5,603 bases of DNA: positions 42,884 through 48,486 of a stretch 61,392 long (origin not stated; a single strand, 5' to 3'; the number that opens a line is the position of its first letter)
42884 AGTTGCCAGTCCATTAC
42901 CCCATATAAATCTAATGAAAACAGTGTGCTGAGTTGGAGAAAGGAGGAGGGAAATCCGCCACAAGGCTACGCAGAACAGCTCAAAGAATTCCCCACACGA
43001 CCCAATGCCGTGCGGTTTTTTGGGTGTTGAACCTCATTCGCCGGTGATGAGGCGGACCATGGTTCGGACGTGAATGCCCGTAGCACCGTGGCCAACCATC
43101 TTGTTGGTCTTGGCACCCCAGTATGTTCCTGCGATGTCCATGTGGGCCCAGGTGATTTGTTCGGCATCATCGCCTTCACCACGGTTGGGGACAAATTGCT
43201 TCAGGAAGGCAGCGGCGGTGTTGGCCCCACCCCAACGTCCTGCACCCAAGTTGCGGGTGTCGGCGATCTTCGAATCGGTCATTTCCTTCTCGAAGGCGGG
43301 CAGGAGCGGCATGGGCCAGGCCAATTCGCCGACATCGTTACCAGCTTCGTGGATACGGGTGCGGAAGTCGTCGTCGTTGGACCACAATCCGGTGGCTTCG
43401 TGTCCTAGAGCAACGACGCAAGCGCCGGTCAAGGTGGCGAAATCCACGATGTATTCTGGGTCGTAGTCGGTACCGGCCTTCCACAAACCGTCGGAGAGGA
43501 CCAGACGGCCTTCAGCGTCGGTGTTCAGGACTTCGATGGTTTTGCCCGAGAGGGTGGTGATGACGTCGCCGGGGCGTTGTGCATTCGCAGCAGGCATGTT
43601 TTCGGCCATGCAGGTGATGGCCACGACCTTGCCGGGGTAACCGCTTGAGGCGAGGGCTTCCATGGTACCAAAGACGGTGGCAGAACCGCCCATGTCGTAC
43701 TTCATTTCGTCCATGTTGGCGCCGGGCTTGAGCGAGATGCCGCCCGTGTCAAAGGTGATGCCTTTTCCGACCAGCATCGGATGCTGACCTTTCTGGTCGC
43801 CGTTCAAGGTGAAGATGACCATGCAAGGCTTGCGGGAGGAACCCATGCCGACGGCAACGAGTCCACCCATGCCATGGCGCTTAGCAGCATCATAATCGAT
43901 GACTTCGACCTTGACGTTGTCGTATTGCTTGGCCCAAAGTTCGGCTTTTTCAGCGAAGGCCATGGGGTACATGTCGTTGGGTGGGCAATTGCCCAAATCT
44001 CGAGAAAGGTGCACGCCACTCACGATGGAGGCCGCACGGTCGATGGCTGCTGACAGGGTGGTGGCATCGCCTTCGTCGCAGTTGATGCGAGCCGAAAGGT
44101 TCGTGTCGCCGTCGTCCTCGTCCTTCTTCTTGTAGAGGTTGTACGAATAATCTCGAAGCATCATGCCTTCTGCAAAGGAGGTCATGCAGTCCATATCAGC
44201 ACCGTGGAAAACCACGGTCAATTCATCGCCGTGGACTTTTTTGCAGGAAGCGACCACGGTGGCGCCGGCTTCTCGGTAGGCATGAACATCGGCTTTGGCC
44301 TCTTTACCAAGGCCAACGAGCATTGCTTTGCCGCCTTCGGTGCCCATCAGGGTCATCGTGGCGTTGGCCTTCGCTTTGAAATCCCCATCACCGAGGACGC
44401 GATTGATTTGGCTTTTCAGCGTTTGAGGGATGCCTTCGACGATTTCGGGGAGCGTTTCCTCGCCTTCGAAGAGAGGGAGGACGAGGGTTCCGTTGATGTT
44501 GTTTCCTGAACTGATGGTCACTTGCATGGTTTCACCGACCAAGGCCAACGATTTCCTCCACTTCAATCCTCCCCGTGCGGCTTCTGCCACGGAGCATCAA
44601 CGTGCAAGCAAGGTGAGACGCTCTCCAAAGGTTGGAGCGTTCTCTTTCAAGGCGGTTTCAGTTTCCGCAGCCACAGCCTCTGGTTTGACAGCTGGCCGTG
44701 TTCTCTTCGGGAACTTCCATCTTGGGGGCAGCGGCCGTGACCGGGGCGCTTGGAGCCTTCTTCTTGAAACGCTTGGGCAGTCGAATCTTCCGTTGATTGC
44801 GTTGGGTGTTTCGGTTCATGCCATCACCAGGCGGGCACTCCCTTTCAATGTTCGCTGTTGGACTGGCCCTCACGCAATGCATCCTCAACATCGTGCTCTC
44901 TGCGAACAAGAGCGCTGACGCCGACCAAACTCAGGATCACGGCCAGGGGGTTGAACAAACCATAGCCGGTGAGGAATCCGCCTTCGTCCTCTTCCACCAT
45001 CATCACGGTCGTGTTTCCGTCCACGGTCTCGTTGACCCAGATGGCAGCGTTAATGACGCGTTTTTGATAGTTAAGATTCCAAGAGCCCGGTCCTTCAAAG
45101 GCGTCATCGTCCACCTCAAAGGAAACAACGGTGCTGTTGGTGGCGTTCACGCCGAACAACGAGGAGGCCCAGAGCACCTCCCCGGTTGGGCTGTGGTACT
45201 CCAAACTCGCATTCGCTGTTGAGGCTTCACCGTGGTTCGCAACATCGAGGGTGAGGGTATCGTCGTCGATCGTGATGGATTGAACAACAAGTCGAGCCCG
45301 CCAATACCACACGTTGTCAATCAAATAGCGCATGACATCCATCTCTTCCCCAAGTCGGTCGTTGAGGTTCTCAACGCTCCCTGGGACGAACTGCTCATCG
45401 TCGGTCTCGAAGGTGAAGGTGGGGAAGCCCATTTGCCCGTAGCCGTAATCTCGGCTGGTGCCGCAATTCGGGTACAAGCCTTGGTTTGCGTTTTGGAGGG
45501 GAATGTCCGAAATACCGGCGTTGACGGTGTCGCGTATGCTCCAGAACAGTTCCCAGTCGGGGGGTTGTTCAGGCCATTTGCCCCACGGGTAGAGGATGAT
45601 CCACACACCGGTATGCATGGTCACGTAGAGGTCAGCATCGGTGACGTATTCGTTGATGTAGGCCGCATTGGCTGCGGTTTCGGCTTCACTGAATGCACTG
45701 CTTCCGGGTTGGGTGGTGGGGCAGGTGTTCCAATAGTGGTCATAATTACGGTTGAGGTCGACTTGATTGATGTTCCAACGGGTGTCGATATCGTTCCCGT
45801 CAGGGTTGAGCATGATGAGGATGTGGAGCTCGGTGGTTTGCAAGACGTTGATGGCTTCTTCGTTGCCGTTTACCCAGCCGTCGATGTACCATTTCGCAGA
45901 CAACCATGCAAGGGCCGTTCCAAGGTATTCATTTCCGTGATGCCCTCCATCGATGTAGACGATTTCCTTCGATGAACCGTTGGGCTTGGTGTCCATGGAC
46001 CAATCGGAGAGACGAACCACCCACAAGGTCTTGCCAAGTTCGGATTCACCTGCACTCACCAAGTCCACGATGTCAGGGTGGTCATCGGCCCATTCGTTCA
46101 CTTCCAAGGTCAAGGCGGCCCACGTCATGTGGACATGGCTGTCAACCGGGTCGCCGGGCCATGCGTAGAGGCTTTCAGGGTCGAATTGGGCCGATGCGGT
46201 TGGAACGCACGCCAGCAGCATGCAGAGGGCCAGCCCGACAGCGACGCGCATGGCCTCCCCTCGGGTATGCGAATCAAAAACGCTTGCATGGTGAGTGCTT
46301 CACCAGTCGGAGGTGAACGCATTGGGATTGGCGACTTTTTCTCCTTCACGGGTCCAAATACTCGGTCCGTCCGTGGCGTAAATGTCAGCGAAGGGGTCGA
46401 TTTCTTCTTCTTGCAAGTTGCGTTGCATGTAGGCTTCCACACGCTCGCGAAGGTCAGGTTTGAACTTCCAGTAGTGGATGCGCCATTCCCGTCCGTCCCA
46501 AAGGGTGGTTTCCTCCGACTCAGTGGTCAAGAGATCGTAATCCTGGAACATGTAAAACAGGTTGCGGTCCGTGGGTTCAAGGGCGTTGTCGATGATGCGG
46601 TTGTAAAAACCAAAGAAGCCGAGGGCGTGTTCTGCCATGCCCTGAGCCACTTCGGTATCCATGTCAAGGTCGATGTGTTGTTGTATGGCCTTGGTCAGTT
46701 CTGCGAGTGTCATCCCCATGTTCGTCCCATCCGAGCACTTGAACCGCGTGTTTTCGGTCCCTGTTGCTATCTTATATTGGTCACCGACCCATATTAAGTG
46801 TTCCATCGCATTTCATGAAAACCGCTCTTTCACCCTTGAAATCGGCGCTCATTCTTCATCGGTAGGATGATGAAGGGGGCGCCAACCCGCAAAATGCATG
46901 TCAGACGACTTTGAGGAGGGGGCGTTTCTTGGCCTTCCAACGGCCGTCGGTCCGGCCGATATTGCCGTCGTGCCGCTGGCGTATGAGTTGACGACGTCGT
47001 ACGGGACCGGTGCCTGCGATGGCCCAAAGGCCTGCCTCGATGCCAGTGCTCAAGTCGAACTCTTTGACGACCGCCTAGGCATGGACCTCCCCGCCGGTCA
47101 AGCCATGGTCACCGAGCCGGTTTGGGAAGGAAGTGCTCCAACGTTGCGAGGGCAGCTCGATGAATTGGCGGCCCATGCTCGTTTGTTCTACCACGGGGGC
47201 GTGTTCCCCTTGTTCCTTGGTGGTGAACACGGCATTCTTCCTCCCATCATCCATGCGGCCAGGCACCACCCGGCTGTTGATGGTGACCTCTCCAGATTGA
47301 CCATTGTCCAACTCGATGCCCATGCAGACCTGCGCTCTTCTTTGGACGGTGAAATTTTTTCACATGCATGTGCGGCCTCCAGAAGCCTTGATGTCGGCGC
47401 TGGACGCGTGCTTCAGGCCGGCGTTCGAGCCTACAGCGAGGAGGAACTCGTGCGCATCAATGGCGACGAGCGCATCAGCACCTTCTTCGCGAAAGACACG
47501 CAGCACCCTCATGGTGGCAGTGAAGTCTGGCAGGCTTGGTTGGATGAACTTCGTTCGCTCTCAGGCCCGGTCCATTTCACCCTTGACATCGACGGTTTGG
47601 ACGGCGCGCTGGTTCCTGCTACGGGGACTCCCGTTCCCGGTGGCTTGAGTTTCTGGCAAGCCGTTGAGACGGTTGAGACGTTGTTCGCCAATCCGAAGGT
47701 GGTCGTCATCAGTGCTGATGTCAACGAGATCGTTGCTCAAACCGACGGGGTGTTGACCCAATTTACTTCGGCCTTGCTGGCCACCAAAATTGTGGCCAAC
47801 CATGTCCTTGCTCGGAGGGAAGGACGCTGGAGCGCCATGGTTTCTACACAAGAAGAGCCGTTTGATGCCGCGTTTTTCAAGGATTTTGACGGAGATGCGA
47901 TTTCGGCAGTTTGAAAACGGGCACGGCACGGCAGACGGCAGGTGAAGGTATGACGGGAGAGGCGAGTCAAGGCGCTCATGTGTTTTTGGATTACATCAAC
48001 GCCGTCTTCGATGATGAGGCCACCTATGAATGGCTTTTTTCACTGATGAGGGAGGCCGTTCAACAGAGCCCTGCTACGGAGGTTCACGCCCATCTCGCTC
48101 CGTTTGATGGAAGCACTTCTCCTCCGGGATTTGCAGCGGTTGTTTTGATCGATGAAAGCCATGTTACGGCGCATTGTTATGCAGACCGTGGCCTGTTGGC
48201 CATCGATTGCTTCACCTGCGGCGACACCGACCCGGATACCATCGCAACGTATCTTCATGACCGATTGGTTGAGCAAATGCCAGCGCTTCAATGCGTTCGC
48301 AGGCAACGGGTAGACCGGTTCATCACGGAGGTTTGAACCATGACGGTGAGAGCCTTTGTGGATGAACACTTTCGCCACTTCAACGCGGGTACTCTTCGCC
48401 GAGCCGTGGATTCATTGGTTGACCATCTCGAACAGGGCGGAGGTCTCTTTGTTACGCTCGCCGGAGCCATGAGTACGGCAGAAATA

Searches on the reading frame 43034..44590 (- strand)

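Call 53: search_protein_families(library=pfam, proteins=[window:43034-44590:-], max_evalue=0.01)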
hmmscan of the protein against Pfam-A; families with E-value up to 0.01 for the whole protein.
window:43034-44590:- (518 aa): 2 families
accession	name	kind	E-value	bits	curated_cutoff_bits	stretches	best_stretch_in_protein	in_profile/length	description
PF00883.26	Peptidase_M17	-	6.6e-115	384.1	25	1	195-512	2-310/310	Cytosol aminopeptidase family, catalytic domain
PF02789.23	Peptidase_M17_N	-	7.3e-18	65.2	23.4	1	37-156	1-128/129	Cytosol aminopeptidase family, N-terminal domain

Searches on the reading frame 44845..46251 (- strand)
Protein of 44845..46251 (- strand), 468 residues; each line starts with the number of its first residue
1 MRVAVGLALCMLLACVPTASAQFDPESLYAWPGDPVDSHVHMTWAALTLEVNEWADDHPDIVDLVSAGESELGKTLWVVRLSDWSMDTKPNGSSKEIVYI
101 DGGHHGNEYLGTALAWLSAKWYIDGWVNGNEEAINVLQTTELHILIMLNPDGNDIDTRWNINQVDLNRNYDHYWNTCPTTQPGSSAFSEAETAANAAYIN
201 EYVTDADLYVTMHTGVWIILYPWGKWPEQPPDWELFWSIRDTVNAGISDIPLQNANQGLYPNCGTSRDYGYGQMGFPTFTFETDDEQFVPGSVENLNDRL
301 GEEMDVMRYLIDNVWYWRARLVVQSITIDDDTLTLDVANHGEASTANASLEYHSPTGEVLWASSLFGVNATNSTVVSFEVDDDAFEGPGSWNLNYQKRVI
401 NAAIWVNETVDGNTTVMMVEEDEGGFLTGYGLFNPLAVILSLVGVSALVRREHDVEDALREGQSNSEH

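Call 53: search_protein_families(library=pfam, proteins=[window:44845-46251:-], max_evalue=0.01)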
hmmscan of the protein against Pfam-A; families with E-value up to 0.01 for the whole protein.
window:44845-46251:- (468 aa): 2 families
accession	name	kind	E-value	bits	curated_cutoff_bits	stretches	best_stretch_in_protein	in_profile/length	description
PF00246.29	Peptidase_M14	-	1.6e-39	136.7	21.6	1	53-290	7-271/286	Zinc carboxypeptidase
PF24827.1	AstE_AspA_cat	-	0.00018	21.5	25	1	98-216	5-107/192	Succinylglutamate desuccinylase/Aspartoacylase catalytic domain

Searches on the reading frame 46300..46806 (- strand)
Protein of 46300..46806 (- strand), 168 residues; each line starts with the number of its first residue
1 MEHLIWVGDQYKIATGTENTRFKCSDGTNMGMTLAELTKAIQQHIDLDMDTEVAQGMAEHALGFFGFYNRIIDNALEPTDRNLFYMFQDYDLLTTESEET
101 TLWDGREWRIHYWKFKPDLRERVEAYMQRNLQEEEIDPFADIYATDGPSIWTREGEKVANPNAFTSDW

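Call 54: search_protein_families(library=pfam, proteins=[window:46300-46806:-], max_evalue=0.01)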
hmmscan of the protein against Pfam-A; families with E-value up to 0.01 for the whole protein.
window:46300-46806:- (168 aa): 1 family
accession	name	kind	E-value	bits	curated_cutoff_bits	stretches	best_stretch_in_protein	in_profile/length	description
PF19479.4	DUF6015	-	2.6e-78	261.6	27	1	30-167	1-137/140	Family of unknown function (DUF6015)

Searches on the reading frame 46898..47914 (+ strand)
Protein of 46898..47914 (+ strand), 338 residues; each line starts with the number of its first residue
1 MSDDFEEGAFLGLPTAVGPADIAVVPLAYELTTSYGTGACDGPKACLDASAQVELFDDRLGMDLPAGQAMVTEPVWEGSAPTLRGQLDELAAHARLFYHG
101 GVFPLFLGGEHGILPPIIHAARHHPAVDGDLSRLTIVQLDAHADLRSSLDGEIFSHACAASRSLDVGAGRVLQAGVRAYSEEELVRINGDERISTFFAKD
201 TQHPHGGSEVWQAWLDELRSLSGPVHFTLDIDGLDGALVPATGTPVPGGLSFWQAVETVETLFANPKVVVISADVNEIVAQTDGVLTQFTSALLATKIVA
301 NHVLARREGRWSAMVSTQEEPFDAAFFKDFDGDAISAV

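Call 53: search_protein_families(library=pfam, proteins=[window:46898-47914:+], max_evalue=0.01)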
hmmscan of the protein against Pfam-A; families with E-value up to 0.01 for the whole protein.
window:46898-47914:+ (338 aa): 1 family
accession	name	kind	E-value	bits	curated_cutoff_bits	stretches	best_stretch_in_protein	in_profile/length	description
PF00491.26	Arginase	-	1.1e-42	146.9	22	1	20-301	1-276/280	Arginase family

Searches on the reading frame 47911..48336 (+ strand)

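Call 54: search_protein_families(library=pfam, proteins=[window:47911-48336:+], max_evalue=0.01)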
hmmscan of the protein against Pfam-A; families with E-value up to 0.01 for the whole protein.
window:47911-48336:+ (141 aa): 1 family
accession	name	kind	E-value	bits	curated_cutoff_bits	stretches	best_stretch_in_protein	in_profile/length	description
PF02675.21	AdoMet_dc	-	4.3e-16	59.6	25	1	23-130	1-105/107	S-adenosylmethionine decarboxylase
